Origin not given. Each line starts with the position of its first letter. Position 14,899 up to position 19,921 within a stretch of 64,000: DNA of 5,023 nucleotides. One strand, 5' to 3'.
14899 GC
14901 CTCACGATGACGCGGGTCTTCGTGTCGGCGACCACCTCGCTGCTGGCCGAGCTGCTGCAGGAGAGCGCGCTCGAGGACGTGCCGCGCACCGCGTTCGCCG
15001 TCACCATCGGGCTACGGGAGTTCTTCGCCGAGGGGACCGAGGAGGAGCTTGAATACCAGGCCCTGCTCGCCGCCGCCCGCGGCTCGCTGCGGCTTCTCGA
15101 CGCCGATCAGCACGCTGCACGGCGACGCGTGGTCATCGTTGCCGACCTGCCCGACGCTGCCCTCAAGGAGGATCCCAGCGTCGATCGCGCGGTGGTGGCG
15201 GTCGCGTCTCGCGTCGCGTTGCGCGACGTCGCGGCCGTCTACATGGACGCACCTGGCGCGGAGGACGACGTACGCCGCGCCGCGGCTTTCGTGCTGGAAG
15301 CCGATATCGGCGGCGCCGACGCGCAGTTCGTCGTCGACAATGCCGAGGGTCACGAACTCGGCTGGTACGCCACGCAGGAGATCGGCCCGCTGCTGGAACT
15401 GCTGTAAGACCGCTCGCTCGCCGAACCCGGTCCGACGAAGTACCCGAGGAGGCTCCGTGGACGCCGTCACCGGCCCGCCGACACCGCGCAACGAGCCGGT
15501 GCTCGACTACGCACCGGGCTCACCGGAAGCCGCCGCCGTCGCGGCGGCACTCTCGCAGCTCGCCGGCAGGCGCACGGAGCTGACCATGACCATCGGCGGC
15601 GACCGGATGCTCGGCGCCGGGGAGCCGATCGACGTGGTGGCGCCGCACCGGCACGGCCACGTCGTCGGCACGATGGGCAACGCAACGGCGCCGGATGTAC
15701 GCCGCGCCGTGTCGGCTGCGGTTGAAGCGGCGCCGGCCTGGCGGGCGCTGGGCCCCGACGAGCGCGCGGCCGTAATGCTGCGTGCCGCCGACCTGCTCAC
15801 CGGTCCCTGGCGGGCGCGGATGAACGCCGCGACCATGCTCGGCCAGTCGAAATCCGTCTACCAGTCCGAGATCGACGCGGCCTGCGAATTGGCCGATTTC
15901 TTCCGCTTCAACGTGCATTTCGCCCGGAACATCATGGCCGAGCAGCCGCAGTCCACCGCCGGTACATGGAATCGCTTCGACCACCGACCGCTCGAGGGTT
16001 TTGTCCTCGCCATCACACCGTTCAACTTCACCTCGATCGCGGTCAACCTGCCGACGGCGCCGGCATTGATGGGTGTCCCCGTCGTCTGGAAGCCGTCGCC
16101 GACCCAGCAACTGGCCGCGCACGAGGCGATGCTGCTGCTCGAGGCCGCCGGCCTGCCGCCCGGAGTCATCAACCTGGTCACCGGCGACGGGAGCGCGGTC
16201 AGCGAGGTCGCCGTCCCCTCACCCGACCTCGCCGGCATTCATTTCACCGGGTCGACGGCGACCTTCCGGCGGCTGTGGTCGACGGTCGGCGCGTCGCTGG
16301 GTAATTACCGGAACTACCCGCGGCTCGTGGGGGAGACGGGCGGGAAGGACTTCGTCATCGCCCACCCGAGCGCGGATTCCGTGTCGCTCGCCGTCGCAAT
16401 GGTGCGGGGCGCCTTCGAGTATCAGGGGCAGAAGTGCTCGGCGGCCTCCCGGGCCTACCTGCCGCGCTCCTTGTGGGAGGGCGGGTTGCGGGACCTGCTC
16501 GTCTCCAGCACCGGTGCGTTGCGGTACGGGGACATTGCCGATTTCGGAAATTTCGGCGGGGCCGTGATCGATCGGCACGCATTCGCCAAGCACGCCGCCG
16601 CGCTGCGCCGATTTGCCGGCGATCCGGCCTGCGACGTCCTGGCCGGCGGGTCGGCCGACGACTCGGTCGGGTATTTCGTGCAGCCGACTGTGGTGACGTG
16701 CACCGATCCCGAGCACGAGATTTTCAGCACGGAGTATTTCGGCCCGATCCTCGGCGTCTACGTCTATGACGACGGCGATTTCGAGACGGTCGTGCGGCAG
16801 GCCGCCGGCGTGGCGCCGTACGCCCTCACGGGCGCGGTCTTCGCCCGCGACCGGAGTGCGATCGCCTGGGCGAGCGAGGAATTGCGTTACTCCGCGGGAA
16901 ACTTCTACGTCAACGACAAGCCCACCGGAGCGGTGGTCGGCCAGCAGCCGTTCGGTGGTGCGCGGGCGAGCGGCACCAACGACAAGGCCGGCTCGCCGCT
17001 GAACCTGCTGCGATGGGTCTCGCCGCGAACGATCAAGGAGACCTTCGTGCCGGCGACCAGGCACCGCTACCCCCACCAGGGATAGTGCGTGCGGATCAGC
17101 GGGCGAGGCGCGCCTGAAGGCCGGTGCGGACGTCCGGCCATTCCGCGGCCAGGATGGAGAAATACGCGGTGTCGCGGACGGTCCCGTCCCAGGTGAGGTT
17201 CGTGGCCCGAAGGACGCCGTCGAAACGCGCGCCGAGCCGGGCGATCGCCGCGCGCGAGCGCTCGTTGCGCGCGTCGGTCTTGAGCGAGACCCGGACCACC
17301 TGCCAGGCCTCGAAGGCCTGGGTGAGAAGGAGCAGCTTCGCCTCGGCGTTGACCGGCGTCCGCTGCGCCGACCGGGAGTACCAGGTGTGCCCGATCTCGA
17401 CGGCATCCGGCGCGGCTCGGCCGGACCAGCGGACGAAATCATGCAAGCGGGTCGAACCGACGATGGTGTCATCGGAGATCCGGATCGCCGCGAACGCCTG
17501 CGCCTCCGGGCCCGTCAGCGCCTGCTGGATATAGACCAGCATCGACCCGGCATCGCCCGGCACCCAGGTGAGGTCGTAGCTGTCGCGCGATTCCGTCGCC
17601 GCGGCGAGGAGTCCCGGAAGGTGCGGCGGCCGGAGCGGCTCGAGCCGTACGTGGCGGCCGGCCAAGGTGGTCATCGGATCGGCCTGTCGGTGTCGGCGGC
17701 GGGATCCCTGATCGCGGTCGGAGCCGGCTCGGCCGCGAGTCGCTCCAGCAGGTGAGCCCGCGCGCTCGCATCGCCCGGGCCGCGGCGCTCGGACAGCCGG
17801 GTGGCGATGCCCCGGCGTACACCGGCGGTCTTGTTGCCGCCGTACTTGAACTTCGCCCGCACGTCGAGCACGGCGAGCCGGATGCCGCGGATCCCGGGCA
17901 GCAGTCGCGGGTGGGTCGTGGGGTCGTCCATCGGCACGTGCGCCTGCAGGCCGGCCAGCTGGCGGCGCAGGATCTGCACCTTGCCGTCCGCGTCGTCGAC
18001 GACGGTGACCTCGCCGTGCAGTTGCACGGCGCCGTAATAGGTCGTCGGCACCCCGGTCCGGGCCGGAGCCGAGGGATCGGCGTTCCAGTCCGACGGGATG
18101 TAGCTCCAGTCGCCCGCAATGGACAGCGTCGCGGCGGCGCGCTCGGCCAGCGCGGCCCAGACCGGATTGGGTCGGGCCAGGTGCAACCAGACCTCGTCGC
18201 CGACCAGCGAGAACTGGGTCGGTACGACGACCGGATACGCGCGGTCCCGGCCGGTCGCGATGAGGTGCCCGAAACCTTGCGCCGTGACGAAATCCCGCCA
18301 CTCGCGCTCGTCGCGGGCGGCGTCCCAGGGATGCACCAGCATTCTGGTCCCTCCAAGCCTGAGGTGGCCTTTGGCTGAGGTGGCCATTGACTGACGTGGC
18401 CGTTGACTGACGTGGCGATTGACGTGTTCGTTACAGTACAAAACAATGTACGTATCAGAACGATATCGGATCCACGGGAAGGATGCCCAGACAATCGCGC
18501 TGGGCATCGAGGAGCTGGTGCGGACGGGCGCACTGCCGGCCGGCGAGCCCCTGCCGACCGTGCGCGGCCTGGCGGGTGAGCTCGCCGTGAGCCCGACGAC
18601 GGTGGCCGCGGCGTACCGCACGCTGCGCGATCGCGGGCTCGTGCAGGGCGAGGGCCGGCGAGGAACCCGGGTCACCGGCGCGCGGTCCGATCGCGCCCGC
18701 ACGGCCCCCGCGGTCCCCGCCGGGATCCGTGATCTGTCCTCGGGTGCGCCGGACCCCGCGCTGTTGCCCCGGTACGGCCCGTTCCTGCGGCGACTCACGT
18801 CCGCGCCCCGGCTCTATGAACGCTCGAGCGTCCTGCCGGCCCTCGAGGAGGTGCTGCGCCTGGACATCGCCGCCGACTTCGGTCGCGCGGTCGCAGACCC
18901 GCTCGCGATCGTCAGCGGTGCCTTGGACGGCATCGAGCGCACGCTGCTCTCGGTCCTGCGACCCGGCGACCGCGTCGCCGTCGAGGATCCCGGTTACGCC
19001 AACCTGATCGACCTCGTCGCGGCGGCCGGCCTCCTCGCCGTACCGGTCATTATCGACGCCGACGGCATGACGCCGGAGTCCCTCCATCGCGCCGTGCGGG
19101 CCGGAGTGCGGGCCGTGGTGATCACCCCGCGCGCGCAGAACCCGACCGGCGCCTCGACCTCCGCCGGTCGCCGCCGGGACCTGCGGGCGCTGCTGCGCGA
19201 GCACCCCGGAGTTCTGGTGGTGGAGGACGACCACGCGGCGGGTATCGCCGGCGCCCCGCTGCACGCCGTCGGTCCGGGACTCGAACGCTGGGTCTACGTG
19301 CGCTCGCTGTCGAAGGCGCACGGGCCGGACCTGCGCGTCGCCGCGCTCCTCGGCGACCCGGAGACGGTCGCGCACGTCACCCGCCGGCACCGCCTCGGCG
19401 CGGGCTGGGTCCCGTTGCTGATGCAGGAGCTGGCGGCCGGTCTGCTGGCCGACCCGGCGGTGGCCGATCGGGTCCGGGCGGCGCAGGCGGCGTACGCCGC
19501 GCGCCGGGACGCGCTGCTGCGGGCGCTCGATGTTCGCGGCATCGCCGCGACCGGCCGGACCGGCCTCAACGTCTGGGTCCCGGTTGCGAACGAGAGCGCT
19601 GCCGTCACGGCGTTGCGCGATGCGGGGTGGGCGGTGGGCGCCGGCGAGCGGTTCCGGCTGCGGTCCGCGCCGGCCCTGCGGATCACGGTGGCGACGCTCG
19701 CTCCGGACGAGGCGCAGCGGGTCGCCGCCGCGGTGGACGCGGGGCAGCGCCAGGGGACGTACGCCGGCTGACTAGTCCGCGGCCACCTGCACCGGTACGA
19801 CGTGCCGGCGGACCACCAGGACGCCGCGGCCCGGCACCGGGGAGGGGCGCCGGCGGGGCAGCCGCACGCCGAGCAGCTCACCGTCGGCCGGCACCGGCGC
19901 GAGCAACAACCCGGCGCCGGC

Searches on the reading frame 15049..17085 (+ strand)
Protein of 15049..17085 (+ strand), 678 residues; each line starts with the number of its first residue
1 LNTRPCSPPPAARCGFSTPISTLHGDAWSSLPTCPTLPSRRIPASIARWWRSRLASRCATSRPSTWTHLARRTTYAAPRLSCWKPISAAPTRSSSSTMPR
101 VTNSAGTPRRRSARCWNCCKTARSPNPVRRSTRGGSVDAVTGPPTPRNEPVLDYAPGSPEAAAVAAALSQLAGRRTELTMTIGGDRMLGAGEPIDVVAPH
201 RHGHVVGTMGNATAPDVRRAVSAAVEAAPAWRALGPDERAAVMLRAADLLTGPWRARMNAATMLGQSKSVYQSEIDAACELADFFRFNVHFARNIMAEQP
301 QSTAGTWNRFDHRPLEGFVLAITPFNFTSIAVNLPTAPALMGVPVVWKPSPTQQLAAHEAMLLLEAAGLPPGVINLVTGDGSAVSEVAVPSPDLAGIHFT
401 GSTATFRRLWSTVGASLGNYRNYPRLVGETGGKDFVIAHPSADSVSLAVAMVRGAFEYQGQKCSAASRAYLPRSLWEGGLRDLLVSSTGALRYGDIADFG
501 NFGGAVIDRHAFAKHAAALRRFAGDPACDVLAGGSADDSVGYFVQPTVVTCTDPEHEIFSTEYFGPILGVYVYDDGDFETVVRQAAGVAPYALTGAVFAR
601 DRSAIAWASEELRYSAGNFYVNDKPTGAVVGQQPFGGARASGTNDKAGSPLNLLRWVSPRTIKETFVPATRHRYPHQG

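Call 80: search_protein_families(library=pfam, proteins=[window:15049-17085:+], max_evalue=0.00001)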
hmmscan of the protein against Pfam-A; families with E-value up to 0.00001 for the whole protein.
window:15049-17085:+ (678 aa): 1 family
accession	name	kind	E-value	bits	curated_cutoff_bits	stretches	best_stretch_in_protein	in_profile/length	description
PF00171.27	Aldedh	-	4e-90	303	23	1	192-648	7-448/461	Aldehyde dehydrogenase family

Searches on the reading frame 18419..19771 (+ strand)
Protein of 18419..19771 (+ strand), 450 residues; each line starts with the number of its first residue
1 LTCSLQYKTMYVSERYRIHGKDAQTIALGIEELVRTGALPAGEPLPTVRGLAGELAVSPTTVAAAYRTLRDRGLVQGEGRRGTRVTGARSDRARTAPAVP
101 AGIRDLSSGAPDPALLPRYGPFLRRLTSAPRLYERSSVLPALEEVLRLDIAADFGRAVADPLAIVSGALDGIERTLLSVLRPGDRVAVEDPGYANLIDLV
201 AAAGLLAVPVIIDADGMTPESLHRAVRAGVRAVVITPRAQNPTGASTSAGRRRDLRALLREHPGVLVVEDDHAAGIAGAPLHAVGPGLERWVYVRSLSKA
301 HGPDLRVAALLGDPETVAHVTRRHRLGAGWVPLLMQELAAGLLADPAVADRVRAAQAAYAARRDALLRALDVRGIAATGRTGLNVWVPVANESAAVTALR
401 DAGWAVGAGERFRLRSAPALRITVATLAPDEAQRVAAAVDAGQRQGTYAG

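Call 80: search_protein_families(library=pfam, proteins=[window:18419-19771:+], max_evalue=0.00001)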
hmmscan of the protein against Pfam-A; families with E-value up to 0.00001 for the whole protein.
window:18419-19771:+ (450 aa): 2 families
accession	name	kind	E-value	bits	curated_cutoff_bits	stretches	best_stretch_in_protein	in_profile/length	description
PF00155.27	Aminotran_1_2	-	1.9e-27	96.9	19.7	1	164-438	70-360/361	Aminotransferase class I and II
PF00392.27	GntR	-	6.1e-14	51.9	27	1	24-85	3-64/64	Bacterial regulatory proteins, gntR family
